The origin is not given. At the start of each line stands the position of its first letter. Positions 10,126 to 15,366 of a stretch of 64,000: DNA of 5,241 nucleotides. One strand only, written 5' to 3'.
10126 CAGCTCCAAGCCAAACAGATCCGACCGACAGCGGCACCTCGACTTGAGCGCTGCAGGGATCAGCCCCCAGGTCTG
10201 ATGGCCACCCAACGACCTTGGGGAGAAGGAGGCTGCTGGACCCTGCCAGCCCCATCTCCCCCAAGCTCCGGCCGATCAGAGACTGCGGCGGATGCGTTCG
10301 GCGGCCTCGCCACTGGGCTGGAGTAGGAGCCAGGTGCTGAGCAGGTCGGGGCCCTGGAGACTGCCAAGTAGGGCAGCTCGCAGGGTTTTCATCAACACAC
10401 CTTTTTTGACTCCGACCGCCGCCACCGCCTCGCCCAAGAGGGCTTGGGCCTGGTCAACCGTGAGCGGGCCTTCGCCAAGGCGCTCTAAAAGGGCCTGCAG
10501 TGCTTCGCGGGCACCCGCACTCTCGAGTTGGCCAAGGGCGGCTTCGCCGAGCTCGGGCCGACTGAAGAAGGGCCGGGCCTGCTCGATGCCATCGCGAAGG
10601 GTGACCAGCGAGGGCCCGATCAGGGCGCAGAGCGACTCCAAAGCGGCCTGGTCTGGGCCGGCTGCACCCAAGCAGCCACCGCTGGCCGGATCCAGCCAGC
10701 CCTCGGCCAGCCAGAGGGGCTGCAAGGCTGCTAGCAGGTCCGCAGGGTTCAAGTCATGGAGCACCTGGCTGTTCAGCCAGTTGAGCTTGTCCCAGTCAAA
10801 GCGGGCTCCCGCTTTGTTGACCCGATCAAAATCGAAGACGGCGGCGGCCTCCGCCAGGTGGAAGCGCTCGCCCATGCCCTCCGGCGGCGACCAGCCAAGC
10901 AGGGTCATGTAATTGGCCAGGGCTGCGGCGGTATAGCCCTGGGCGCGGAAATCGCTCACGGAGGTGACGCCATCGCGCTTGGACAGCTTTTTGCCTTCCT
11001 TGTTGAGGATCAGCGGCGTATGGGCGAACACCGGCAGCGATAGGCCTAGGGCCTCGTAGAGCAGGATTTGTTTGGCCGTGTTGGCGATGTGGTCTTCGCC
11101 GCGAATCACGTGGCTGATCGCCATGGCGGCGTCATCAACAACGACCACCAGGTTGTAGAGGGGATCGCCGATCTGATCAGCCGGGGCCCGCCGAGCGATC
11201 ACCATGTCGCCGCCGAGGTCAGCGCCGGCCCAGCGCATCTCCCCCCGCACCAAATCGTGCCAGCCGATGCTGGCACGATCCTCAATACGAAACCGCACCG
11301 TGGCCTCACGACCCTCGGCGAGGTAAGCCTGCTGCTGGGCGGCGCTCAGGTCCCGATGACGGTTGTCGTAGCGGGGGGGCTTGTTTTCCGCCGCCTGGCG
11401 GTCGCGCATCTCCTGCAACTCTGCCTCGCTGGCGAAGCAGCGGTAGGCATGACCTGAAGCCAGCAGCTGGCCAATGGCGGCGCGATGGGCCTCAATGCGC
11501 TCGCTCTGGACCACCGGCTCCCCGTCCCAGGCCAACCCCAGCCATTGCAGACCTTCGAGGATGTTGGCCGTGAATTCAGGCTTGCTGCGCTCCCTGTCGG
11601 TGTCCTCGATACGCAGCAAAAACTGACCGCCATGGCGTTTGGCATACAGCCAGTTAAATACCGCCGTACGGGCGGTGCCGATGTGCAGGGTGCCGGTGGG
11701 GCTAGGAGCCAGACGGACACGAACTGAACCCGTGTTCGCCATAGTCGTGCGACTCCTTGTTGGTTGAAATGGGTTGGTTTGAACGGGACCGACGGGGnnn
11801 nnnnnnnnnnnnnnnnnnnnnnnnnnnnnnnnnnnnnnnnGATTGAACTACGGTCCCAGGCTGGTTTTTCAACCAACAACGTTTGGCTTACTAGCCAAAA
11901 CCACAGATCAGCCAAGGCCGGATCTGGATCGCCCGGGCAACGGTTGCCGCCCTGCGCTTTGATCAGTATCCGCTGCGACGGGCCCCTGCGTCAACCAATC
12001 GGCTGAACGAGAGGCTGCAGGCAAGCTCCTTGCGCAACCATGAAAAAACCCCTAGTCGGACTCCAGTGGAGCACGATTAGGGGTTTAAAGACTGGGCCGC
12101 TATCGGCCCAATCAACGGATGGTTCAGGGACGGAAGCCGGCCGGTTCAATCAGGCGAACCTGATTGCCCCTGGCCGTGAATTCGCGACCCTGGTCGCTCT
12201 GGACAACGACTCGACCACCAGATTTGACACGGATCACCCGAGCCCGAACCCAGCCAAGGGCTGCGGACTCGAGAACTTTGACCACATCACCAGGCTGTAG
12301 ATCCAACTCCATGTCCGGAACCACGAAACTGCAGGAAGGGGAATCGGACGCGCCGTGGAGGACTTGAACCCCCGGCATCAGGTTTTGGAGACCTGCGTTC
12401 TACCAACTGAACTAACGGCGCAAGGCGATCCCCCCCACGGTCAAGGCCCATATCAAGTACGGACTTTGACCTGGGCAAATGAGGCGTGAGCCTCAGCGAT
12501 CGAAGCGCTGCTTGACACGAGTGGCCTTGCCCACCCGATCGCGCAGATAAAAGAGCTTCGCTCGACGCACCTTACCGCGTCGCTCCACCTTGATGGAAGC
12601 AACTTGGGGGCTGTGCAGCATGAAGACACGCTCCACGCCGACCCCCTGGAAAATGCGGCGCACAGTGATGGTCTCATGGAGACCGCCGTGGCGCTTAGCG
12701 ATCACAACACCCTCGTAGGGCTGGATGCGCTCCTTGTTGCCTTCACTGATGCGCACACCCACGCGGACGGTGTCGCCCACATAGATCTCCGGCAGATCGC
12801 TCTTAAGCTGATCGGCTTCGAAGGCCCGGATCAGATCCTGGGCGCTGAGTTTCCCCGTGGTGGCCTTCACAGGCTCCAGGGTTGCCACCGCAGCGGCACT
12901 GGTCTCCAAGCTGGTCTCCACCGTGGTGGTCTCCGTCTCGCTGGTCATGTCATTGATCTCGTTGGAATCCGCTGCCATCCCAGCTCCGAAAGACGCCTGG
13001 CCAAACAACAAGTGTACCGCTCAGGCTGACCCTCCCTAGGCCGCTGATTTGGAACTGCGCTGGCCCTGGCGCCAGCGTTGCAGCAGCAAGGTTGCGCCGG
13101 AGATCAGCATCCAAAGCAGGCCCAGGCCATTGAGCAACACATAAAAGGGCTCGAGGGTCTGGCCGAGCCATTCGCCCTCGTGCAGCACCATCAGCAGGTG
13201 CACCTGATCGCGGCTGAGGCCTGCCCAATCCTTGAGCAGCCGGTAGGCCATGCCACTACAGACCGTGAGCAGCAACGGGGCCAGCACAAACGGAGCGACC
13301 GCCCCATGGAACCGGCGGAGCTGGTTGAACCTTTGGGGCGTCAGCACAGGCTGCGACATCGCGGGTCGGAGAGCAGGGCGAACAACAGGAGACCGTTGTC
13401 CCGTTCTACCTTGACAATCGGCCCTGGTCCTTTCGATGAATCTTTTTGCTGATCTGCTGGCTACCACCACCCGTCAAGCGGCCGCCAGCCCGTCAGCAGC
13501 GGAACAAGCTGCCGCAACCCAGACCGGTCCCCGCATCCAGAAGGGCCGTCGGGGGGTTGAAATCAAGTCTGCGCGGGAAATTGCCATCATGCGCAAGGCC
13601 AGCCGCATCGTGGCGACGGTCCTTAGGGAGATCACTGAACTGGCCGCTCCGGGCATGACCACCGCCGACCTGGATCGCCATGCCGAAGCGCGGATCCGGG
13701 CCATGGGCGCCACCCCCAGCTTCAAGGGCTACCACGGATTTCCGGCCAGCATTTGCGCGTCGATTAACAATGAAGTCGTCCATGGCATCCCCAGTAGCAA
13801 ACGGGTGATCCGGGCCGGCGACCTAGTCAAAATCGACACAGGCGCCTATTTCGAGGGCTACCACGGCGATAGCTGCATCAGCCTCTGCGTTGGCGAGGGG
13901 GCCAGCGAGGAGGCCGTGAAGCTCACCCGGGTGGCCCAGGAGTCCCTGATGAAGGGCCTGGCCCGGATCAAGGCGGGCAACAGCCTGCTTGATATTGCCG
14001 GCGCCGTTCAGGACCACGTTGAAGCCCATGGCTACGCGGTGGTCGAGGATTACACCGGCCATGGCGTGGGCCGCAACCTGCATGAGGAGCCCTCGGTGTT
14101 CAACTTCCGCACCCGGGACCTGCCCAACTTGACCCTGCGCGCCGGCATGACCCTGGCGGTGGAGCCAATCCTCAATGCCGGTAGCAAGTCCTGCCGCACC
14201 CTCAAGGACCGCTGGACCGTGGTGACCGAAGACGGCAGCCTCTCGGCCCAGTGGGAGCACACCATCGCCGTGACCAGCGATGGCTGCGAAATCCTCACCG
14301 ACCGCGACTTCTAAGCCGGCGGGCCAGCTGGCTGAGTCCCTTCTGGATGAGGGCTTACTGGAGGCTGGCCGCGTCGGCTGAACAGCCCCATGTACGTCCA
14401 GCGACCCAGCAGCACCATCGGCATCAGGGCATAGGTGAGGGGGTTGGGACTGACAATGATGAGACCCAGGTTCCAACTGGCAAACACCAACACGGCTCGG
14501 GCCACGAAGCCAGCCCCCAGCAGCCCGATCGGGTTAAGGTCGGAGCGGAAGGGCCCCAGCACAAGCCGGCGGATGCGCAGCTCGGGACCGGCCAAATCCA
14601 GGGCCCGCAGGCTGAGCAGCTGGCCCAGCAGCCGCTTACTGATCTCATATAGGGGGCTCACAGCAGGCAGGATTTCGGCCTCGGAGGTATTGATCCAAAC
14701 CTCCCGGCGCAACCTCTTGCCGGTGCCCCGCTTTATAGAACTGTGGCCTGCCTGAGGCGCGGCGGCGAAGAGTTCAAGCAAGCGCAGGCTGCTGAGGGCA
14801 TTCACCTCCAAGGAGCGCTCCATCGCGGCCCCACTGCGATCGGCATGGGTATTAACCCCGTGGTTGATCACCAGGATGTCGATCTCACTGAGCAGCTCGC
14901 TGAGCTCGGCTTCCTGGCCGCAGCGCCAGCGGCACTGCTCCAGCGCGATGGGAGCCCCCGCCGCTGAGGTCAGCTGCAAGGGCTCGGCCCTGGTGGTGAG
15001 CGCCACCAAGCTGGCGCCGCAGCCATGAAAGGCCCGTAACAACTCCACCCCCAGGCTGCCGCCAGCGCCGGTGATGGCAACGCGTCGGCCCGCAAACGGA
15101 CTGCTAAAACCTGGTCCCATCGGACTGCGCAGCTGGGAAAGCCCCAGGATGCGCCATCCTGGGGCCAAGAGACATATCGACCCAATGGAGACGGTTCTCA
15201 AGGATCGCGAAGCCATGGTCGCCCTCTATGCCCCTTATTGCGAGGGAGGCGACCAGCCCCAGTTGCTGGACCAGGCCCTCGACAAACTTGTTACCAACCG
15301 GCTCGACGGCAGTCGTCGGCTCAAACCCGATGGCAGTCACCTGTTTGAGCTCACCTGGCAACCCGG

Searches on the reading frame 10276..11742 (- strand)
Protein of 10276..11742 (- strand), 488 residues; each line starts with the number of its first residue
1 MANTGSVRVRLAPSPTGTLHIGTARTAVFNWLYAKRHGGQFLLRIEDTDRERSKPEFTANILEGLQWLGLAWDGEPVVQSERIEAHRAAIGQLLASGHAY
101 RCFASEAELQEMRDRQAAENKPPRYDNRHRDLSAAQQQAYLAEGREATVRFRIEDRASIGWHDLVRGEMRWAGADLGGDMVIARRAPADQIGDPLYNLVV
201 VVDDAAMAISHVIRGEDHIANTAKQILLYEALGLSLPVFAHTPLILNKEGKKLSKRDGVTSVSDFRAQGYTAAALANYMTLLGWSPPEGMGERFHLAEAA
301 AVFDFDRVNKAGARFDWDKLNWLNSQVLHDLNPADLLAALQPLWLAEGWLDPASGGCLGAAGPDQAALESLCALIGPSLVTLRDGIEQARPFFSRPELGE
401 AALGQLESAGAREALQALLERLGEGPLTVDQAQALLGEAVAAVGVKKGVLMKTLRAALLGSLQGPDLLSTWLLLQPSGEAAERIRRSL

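Call 83: search_protein_families(library=pfam, proteins=[window:10276-11742:-], max_evalue=0.00001)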
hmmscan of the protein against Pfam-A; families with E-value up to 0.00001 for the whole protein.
window:10276-11742:- (488 aa): 2 families
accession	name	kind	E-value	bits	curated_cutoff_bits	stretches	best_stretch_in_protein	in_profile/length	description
PF00749.27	tRNA-synt_1c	-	4.3e-91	305.5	23.4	1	7-322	2-314/314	tRNA synthetases class I (E and Q), catalytic domain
PF19269.4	Anticodon_2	-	5.5e-15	56.4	23.6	1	349-486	9-139/141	Anticodon binding domain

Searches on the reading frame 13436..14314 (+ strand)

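Call 83: search_protein_families(library=pfam, proteins=[window:13436-14314:+], max_evalue=0.00001)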
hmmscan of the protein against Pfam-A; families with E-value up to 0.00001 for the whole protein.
window:13436-14314:+ (292 aa): 1 family
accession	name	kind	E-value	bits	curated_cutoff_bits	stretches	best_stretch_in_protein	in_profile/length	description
PF00557.29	Peptidase_M24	-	5.3e-48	164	23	1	51-280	2-207/208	Metallopeptidase family M24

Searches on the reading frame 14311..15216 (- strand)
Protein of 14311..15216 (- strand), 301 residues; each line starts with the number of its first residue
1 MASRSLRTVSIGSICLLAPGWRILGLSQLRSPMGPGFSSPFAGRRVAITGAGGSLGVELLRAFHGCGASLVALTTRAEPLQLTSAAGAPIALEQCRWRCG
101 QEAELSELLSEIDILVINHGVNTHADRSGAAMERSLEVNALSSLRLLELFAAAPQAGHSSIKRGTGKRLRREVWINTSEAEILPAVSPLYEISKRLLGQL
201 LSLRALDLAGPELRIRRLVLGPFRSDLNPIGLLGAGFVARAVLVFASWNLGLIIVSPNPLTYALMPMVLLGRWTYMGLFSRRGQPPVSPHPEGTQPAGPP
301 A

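Call 83: search_protein_families(library=pfam, proteins=[window:14311-15216:-], max_evalue=0.00001)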
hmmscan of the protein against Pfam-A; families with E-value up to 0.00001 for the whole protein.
window:14311-15216:- (301 aa): 1 family
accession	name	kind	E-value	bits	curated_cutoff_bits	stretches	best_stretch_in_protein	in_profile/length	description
PF04321.23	RmlD_sub_bind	-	9.5e-06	25.3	27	0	45-148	2-87/287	RmlD substrate binding domain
